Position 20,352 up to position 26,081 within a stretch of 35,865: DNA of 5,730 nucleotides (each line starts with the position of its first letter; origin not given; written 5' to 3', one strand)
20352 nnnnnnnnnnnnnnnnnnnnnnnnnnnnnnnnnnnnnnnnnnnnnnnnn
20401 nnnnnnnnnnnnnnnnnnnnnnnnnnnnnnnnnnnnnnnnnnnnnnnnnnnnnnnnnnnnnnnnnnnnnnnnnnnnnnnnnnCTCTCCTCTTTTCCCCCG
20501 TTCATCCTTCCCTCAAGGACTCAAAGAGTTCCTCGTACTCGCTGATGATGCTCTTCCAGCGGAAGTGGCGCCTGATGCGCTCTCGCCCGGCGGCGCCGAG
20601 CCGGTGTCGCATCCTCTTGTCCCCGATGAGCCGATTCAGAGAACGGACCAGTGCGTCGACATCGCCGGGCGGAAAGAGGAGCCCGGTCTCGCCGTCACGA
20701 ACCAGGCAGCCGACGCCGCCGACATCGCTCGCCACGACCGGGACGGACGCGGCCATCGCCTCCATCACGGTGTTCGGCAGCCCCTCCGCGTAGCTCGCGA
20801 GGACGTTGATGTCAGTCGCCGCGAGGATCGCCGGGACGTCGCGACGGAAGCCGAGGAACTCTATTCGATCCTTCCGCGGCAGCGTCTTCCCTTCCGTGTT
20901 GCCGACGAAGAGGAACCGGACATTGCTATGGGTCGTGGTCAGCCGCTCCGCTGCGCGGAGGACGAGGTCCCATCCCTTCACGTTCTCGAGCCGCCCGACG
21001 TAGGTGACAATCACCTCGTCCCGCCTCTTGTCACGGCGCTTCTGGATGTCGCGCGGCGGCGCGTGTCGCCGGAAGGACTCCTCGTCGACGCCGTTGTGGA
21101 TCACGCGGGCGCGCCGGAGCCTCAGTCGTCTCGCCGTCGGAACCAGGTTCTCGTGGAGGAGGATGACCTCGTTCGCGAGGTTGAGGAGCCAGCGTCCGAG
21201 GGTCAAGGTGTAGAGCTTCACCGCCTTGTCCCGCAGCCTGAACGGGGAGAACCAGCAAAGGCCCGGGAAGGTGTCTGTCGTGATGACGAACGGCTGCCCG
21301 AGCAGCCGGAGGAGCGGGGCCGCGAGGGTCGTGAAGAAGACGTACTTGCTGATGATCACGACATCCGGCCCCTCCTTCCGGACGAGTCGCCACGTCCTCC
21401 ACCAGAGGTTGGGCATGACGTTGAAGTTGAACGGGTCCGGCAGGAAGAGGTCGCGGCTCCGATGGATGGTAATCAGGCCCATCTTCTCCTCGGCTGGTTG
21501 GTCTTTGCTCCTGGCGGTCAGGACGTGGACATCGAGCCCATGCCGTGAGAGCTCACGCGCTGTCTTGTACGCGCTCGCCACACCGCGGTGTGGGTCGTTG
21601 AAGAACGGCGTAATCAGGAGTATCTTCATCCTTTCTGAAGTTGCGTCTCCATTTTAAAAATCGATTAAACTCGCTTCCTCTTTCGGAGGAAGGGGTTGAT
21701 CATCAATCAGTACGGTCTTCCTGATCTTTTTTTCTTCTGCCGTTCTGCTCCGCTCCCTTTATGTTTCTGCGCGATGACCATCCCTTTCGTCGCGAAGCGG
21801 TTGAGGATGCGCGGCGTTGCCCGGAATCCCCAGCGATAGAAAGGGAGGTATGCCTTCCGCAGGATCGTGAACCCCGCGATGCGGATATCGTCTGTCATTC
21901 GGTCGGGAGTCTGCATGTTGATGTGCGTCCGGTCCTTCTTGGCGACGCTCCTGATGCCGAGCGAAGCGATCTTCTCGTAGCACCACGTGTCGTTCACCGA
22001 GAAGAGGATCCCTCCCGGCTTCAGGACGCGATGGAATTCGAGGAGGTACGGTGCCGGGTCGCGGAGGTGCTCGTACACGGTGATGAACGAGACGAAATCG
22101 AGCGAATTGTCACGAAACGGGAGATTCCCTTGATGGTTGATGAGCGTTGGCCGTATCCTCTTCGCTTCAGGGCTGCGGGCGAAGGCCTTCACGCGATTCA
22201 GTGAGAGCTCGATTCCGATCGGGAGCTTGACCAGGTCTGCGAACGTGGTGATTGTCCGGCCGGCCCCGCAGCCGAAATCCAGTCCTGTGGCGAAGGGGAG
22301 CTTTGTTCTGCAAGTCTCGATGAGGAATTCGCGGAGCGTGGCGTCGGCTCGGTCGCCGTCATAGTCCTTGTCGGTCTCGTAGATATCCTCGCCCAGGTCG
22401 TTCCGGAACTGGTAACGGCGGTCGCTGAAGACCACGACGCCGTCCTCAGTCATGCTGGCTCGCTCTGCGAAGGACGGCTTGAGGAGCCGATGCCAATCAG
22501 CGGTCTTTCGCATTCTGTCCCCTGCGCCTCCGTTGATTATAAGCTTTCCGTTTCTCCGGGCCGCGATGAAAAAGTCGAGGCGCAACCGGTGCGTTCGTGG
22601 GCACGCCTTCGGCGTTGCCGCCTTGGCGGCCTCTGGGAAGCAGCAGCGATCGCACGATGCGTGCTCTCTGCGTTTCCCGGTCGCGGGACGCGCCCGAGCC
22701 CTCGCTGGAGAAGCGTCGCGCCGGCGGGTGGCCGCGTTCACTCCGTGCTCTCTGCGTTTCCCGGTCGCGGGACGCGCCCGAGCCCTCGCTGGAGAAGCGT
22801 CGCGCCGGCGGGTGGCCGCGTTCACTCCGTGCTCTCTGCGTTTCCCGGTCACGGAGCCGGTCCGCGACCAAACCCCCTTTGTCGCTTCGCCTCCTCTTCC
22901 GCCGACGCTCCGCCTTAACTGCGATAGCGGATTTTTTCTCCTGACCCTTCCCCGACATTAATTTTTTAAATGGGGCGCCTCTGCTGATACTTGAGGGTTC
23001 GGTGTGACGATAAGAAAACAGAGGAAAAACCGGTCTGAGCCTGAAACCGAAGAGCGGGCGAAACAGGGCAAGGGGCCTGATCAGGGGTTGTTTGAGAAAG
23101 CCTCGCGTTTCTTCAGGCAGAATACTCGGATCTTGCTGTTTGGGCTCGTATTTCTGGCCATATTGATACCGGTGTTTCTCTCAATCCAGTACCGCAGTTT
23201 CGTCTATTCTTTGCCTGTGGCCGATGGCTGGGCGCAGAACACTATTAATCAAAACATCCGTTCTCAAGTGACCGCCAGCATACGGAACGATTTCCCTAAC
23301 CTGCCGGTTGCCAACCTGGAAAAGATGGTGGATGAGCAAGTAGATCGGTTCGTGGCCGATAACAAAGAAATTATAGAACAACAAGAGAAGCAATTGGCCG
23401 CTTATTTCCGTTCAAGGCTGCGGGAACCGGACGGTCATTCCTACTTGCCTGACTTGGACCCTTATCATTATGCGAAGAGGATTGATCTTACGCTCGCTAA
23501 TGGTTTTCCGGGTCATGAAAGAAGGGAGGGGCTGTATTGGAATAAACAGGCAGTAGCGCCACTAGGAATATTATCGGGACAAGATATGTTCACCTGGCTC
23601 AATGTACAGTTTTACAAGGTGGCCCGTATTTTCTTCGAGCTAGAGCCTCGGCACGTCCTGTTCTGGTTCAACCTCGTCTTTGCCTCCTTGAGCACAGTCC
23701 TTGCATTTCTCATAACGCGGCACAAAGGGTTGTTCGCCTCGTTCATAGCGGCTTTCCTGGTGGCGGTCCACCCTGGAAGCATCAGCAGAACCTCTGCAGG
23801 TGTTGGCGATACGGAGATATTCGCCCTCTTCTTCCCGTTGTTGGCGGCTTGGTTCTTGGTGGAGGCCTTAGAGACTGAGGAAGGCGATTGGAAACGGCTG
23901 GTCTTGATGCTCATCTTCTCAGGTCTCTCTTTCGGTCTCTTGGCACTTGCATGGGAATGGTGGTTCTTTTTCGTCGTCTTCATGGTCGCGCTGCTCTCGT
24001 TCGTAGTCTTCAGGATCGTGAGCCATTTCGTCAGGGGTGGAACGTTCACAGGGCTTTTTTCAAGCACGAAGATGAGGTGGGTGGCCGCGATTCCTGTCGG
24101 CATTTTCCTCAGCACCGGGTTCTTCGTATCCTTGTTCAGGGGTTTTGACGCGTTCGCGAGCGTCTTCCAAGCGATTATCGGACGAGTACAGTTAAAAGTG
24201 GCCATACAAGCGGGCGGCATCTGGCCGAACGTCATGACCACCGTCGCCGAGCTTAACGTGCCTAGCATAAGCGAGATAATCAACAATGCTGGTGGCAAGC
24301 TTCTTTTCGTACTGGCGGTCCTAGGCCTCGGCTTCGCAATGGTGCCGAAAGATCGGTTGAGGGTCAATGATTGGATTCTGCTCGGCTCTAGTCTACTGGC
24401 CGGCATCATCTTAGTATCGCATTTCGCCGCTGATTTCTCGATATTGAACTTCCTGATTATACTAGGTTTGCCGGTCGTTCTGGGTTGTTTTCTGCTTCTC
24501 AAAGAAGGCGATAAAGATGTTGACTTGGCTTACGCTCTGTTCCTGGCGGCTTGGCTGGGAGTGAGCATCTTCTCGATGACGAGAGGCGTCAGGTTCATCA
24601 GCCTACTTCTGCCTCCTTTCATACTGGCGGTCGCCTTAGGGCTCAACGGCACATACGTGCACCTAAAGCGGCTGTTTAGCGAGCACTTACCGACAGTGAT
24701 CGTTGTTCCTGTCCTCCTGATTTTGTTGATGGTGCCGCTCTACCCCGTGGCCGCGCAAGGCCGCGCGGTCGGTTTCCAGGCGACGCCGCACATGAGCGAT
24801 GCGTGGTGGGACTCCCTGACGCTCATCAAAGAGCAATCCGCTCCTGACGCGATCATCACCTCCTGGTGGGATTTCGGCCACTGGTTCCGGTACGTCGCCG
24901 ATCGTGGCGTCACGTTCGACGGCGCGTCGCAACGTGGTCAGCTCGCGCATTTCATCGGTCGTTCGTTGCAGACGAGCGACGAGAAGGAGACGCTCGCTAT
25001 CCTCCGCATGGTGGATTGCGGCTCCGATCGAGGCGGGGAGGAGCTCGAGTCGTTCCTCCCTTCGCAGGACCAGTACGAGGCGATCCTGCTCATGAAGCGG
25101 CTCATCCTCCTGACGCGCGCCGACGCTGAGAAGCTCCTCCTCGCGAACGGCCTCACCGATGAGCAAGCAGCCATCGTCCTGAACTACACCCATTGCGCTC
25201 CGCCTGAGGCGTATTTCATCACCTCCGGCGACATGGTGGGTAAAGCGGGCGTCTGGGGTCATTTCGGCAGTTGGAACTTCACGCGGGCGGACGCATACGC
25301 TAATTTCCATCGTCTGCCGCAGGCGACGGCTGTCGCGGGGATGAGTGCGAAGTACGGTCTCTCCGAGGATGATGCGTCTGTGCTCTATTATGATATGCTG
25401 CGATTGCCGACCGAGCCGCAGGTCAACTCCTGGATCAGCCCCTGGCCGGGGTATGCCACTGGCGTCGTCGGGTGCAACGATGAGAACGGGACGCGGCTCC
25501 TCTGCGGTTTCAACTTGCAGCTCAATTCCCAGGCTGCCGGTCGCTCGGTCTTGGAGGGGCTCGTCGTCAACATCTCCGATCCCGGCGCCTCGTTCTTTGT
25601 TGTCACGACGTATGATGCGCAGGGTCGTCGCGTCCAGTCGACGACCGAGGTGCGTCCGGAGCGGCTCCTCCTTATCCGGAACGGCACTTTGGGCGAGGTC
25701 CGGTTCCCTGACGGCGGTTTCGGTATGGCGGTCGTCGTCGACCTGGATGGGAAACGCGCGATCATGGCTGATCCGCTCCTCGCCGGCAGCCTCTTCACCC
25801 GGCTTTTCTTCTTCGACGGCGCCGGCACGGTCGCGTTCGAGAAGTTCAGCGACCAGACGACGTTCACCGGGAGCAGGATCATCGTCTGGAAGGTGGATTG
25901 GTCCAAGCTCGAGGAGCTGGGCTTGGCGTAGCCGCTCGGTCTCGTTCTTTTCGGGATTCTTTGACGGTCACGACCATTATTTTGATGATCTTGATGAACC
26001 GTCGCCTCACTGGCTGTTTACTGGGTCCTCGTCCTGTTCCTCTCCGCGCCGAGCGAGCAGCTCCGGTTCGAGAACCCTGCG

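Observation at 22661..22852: Perfect 84-bp tandem repeat in the divergent aglB / methyltransferase-operon control region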

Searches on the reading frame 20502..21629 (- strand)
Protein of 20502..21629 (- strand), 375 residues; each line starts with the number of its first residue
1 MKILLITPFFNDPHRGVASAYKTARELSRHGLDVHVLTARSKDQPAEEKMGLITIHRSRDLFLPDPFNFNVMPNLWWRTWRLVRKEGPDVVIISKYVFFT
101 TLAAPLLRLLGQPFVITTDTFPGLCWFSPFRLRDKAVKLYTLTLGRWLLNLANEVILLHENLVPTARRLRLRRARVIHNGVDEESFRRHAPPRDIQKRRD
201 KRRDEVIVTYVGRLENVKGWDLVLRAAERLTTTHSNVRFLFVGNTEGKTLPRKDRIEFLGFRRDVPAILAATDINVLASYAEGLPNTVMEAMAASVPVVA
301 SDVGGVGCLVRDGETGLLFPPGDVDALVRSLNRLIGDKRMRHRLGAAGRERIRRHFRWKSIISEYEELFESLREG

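Call 7: search_protein_families(library=pfam, proteins=[window:20502-21629:-])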
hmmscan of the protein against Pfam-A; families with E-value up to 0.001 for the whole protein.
window:20502-21629:- (375 aa): 6 families
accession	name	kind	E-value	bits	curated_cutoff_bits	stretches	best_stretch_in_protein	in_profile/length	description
PF00534.26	Glycos_transf_1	-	4.9e-36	124.3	26.4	1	195-351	5-172/172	Glycosyl transferases group 1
PF13692.12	Glyco_trans_1_4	-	1.1e-34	120.1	27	1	207-337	3-142/142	Glycosyl transferases group 1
PF13439.12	Glyco_transf_4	-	5.6e-20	72.5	28.5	1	19-184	7-169/170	Glycosyltransferase Family 4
PF13579.12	Glyco_trans_4_4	-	1.1e-13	52.2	29.7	1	20-180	7-158/158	Glycosyl transferase 4-like domain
PF13524.12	Glyco_trans_1_2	-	1.1e-09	38.8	25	1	226-365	8-142/144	Glycosyl transferase-like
PF20706.3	GT4-conflict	-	2.3e-07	30.6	26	1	171-313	159-323/385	Family 4 Glycosyltransferase in conflict systems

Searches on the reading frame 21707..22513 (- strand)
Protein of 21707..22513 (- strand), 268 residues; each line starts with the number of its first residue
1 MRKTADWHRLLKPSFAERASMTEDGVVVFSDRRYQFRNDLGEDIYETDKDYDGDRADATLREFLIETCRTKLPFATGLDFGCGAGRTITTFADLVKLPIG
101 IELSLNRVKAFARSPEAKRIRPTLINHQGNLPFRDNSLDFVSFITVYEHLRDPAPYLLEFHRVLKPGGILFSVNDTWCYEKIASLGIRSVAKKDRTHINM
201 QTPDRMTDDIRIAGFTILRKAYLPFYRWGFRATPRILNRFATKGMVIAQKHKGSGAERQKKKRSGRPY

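Call 35: find_encoding_contigs(protein=window:21707-22513:-, flank=3000, max_places=10)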
Protein window:21707-22513:- (268 aa): 1 contig read that carries it; 1 place shown.
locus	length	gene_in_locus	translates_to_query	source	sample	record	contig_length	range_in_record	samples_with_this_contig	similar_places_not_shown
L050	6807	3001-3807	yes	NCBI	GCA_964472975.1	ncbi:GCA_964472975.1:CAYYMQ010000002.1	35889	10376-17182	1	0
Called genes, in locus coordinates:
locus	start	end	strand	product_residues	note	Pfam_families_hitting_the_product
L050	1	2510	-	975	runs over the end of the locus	PF02516:STT3, PF21436:STT3-PglB_core (weak)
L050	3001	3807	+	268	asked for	PF13489:Methyltransf_23, PF13847:Methyltransf_31 (weak), PF08241:Methyltransf_11, PF08242:Methyltransf_12, PF13649:Methyltransf_25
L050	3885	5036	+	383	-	PF13439:Glyco_transf_4, PF13579:Glyco_trans_4_4, PF20706:GT4-conflict (weak), PF00534:Glycos_transf_1, PF13692:Glyco_trans_1_4, PF13524:Glyco_trans_1_2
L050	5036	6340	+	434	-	PF20706:GT4-conflict, PF00534:Glycos_transf_1, PF13692:Glyco_trans_1_4, PF13524:Glyco_trans_1_2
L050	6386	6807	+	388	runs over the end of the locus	PF13579:Glyco_trans_4_4, PF13439:Glyco_transf_4, PF00534:Glycos_transf_1, PF13692:Glyco_trans_1_4, PF13524:Glyco_trans_1_2 (faint)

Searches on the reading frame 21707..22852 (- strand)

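Call 7: search_protein_families(library=pfam, proteins=[window:21707-22852:-])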
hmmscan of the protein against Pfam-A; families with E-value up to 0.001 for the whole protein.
window:21707-22852:- (381 aa): 5 families
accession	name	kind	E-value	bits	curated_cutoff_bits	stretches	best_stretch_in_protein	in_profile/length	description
PF08241.18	Methyltransf_11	-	2.9e-16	60.3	21.2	1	191-284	1-94/95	Methyltransferase domain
PF13489.12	Methyltransf_23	-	9.4e-13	48.7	27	1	176-331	12-162/164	Methyltransferase domain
PF13649.12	Methyltransf_25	-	2.9e-11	44.3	27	1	191-281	2-97/97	Methyltransferase domain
PF08242.18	Methyltransf_12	-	3.3e-09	37.8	30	1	191-283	1-98/98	Methyltransferase domain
PF13847.12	Methyltransf_31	-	6.6e-06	26.3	27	1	191-285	8-109/145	Methyltransferase domain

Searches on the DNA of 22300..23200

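Call 13: search_rna_families(source=window, start=22300, end=23200, threshold=evalue, max_evalue=1)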
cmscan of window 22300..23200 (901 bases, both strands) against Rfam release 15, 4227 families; matches with E-value up to 1: 0.
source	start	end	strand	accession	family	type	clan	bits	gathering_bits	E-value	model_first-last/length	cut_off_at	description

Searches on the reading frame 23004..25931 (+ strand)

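Call 7: search_protein_families(library=pfam, proteins=[window:23004-25931:+])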
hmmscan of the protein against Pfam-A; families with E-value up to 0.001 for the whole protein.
window:23004-25931:+ (975 aa): 2 families
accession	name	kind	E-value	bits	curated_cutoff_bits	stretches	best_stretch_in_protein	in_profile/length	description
PF02516.20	STT3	-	2.1e-33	116.9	24.5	1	142-582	23-400/405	Oligosaccharyl transferase STT3, N-terminal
PF21436.2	STT3-PglB_core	-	3e-06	28.2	23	1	617-667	4-53/131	STT3/PglB/AglB core domain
